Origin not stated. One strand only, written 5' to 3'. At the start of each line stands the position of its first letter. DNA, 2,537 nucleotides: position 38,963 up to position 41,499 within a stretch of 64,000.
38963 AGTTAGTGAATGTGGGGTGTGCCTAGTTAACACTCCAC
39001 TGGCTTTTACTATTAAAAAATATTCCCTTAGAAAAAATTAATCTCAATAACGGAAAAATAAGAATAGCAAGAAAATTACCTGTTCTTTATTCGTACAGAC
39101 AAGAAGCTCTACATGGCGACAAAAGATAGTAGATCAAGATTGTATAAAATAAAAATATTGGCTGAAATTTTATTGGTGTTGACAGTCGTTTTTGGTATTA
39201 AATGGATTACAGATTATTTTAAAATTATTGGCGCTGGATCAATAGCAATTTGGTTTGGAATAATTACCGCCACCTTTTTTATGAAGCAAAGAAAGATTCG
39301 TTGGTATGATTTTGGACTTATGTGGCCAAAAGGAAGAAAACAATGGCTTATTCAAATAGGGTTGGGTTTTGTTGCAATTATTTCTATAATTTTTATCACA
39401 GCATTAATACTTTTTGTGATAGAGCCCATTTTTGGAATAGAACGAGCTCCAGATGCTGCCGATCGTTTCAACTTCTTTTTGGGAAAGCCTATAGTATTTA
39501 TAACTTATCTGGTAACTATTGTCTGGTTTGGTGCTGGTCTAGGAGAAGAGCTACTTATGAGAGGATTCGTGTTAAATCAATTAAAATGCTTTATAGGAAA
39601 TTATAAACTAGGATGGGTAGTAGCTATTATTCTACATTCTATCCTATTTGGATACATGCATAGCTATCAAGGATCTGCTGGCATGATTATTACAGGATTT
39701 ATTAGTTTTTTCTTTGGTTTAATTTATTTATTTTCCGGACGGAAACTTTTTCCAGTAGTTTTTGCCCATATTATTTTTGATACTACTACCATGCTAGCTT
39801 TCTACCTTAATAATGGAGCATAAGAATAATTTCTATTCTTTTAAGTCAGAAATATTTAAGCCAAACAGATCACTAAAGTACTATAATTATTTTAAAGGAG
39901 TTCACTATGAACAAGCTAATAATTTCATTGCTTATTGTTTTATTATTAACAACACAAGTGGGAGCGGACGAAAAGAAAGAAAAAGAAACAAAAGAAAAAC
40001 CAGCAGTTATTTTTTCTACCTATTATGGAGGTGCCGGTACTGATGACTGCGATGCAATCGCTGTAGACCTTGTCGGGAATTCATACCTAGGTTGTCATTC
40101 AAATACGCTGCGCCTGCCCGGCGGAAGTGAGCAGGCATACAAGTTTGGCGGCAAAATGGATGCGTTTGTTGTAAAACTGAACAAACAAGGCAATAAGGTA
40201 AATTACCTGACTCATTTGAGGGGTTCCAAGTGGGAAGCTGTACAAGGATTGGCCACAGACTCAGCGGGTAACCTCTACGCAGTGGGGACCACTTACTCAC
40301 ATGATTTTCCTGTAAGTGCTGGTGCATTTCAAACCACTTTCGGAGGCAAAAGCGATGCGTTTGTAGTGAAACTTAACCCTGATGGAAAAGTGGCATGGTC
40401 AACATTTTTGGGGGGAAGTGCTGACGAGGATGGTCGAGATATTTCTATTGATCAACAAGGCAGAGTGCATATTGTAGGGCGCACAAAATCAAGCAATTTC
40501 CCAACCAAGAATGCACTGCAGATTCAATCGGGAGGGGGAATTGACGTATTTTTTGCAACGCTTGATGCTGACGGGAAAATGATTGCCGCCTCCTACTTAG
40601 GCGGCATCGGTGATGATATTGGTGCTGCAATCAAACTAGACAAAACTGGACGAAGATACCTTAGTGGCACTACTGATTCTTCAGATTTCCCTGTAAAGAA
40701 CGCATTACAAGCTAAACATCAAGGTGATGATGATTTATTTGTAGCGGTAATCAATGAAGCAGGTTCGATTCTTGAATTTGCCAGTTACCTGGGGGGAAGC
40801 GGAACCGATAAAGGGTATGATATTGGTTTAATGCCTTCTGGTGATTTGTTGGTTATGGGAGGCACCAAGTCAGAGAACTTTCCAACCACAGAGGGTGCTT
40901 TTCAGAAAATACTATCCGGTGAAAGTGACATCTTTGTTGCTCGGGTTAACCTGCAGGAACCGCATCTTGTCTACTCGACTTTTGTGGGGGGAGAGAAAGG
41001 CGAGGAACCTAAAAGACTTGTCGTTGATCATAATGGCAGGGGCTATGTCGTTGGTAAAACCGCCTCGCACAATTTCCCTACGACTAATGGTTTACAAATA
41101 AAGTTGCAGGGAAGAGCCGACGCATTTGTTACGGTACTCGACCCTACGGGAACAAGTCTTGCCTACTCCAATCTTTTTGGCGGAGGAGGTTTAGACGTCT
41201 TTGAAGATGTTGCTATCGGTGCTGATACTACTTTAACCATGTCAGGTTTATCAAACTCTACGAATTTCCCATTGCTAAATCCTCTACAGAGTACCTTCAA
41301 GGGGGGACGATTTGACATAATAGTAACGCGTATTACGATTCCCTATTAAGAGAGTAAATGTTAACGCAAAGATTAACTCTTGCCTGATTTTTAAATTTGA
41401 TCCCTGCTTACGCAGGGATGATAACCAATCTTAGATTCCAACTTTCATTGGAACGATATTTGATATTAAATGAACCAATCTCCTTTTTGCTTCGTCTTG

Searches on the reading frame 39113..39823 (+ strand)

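Call 8: search_protein_families(library=pfam, proteins=[window:39113-39823:+])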
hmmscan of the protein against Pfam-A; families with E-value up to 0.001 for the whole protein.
window:39113-39823:+ (236 aa): 1 family
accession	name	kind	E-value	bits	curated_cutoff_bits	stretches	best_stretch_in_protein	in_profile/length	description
PF02517.21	Rce1-like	-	6.4e-15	55.7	22.4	1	131-224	5-92/93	Type II CAAX prenyl endopeptidase Rce1-like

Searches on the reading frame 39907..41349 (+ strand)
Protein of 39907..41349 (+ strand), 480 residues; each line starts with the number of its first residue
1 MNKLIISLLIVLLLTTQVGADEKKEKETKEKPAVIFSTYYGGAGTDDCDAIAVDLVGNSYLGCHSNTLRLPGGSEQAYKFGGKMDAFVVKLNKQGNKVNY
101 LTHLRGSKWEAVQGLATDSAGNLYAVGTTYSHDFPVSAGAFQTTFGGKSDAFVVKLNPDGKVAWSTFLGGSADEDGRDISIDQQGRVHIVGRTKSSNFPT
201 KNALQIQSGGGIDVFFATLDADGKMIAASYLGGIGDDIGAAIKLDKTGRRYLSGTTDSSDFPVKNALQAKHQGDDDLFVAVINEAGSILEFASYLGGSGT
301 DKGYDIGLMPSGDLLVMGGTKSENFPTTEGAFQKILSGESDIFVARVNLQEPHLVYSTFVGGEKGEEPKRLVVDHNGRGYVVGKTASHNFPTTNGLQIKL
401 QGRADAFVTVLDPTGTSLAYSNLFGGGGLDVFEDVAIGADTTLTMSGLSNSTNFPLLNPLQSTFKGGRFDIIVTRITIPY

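Call 8: search_protein_families(library=pfam, proteins=[window:39907-41349:+])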
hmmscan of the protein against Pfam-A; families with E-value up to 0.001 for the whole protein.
window:39907-41349:+ (480 aa): 2 families
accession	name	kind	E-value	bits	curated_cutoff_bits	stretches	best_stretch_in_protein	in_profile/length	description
PF06739.17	SBBP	-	1.1e-26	93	20.5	3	164-199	2-38/38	Beta-propeller repeat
PF17164.10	DUF5122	-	6.7e-05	23.5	27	0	138-161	9-31/36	Domain of unknown function (DUF5122) beta-propeller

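Call 23: find_homologous_proteins(query=window:39907-41349:+, max_evalue=1e-20)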
Query window:39907-41349:+ (480 aa): 3410 proteins with E <= 1e-20 among 8000 candidates; the best 120 are listed.
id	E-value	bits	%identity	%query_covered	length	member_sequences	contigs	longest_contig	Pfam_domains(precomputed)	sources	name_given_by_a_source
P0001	0.0e+0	1068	100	100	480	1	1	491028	PF06739.18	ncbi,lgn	-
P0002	3.7e-193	661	63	99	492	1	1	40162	PF06739.18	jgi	jgi:beta-propeller repeat-containing protein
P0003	7.8e-183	626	59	100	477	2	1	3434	PF06739.18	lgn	-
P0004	2.0e-180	618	58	100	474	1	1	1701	PF06739.18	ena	-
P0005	7.9e-177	607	57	99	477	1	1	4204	PF06739.18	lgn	-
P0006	1.3e-176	606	60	93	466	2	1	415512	PF06739.18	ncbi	ncbi:MAG: SBBP repeat-containing protein [Calditrichia bacterium]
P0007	1.2e-174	599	56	98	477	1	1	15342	PF06739.18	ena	-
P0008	2.9e-174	598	55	100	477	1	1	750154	PF06739.18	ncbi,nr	ncbi:hypothetical protein GTQ40_11010 [Flavobacteriaceae bacterium R38]|nr:hypothetical protein [Fla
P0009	1.0e-173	596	56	100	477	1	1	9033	PF06739.18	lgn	-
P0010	1.8e-173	596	58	99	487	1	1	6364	PF06739.18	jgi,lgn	-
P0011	3.3e-173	595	57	98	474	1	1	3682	PF06739.18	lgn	-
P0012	4.4e-170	584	55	100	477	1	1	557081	PF06739.18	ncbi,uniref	ncbi:SBBP repeat-containing protein [Pseudotenacibaculum haliotis]|uniref:SBBP repeat-containing pro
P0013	2.4e-168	579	55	100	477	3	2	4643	PF06739.18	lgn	-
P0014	1.2e-167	576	56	100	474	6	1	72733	PF06739.18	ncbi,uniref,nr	ncbi:SBBP repeat-containing protein [Aquimarina megaterium]|uniref:SBBP repeat-containing protein n=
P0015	5.3e-167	574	57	93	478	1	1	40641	PF06739.18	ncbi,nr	ncbi:SBBP repeat-containing protein [Tenacibaculum sp.]|nr:SBBP repeat-containing protein [Tenacibac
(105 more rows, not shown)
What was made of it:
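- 38436..41349 (+): cargo X: 144-aa putative lipoprotein, CAAX (Rce1-like) protease and SBBP beta-propeller protein. The nearest named SBBP relatives are Flavobacteriaceae at 51-57% (call 23).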

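Call 24: find_encoding_contigs(protein=P0002, flank=10000, max_places=4)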
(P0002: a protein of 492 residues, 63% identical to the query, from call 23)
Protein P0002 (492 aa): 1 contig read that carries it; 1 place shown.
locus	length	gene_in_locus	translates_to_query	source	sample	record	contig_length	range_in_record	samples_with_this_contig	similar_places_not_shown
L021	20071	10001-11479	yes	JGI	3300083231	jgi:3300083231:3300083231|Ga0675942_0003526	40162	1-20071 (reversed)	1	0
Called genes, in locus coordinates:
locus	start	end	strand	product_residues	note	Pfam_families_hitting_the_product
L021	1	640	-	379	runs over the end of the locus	PF01058:Oxidored_q6, PF14720:NiFe_hyd_SSU_C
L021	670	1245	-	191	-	PF01047:MarR, PF12802:MarR_2, PF12840:HTH_20 (faint)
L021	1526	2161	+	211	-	-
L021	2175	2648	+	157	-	-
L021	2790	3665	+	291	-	PF06977:SdiA-regulated, PF13449:Phytase-like (faint)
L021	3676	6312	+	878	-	PF01103:Omp85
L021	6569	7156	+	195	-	-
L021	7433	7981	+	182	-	PF01243:PNPOx_N, PF16242:Pyrid_ox_like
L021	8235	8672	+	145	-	-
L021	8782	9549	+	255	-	PF03447:NAD_binding_3, PF01958:Asp_DH_C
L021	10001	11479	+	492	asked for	PF06739:SBBP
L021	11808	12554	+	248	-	PF13489:Methyltransf_23, PF01728:FtsJ (weak), PF13847:Methyltransf_31, PF08241:Methyltransf_11, PF08242:Methyltransf_12, PF13649:Methyltransf_25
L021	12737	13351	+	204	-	-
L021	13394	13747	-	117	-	-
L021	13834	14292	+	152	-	PF08818:DUF1801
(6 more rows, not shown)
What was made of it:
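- Tried and rejected: The best hit, P0002, sits in an unrelated Bacteroidota-like context (call 24).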

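Call 25: find_encoding_contigs(protein=P0001, flank=2000, max_places=4)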
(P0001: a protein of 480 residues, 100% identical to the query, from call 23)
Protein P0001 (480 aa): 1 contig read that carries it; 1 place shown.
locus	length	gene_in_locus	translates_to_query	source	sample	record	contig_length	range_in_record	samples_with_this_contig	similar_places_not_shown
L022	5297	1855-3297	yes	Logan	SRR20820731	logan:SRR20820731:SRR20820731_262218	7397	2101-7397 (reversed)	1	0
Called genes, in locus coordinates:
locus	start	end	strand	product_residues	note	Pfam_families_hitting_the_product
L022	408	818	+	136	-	-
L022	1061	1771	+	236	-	PF02517:Rce1-like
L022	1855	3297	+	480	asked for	PF06739:SBBP (weak)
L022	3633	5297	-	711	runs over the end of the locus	PF00486:Trans_reg_C, PF07676:PD40 (faint), PF26550:Tricorn_2nd (faint), PF26549:Tricorn_N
